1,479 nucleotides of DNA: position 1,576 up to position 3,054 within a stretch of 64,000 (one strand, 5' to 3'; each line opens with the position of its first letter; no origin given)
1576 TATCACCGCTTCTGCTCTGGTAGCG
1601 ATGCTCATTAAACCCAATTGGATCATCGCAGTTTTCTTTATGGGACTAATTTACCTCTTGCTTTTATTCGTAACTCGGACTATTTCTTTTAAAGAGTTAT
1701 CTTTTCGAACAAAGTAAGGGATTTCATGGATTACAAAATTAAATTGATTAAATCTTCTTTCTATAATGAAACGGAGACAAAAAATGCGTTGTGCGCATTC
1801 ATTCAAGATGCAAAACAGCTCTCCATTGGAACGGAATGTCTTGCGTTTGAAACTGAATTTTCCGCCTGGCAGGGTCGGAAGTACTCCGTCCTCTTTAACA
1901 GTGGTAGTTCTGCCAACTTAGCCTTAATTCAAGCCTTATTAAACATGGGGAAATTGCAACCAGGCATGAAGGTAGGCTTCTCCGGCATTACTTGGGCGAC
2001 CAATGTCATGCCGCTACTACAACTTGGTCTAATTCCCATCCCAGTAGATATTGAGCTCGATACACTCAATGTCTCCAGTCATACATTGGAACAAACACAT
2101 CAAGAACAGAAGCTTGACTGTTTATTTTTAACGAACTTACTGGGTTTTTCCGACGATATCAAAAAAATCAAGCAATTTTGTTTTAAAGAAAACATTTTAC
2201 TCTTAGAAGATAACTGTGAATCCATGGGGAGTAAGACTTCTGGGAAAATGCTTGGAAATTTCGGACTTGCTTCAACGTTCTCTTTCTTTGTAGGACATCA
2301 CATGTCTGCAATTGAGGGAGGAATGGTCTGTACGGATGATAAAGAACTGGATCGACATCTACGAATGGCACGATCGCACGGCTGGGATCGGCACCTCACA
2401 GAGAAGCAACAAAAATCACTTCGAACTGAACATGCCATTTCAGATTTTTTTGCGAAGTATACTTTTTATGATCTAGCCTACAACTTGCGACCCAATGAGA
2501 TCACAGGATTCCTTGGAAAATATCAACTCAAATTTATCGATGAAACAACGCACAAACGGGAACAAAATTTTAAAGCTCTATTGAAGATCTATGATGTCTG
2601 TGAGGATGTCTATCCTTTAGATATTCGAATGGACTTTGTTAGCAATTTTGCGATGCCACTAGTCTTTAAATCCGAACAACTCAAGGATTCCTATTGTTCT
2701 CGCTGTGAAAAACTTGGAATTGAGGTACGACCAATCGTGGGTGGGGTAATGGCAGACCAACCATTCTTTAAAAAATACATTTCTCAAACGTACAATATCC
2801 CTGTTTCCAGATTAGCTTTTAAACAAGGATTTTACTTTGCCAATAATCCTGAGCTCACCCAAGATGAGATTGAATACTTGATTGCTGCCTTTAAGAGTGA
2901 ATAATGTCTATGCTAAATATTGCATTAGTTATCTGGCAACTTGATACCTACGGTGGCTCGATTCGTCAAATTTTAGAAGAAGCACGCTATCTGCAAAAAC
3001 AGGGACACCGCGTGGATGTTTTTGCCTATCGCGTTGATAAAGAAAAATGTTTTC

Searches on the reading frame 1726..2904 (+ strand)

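Call 9: search_protein_families(library=pfam, proteins=[window:1726-2904:+], max_evalue=0.01)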
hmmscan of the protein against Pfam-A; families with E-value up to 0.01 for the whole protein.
window:1726-2904:+ (392 aa): 2 families
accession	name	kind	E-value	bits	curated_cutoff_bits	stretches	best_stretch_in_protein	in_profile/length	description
PF01041.23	DegT_DnrJ_EryC1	-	3e-52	178.5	19.8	1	17-389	5-359/360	DegT/DnrJ/EryC1/StrS aminotransferase family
PF01053.26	Cys_Met_Meta_PP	-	0.0056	15.7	27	0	40-216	56-227/381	Cys/Met metabolism PLP-dependent enzyme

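Call 22: search_protein_families(library=ncbifam, proteins=[window:1726-2904:+], max_evalue=0.001)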
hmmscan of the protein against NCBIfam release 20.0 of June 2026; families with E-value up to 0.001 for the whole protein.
window:1726-2904:+ (392 aa): 8 families
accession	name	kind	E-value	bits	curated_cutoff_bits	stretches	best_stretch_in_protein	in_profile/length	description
NF011936.0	PRK15407.1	equivalog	9.9e-55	186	423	1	14-390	45-433/440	lipopolysaccharide biosynthesis protein RfbH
TIGR03588.1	PseC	equivalog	2e-34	119.2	423.5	1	28-284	22-271/380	UDP-4-amino-4,6-dideoxy-N-acetyl-beta-L-altrosamine transaminase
TIGR04181.1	NHT_00031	hypoth_equivalog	2.1e-28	99.2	420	1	26-356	20-343/359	LegC family aminotransferase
NF008658.2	PRK11658.1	equivalog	7.3e-22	77.5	631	1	32-280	29-262/379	UDP-4-amino-4-deoxy-L-arabinose aminotransferase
NF008687.0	PRK11706.1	equivalog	4.6e-16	58.5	375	1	55-285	49-263/375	dTDP-4-amino-4,6-dideoxygalactose transaminase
TIGR04427.1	PLP_DesI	equivalog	3.4e-12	46.2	650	1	69-225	81-234/390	dTDP-4-dehydro-6-deoxyglucose aminotransferase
TIGR02379.1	ECA_wecE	subfamily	3.2e-11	42.6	434.85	1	76-285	67-264/376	dTDP-4-amino-4,6-dideoxy-D-glucose transaminase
TIGR00858.1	bioF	equivalog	0.00024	20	426.45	0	40-76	70-106/365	8-amino-7-oxononanoate synthase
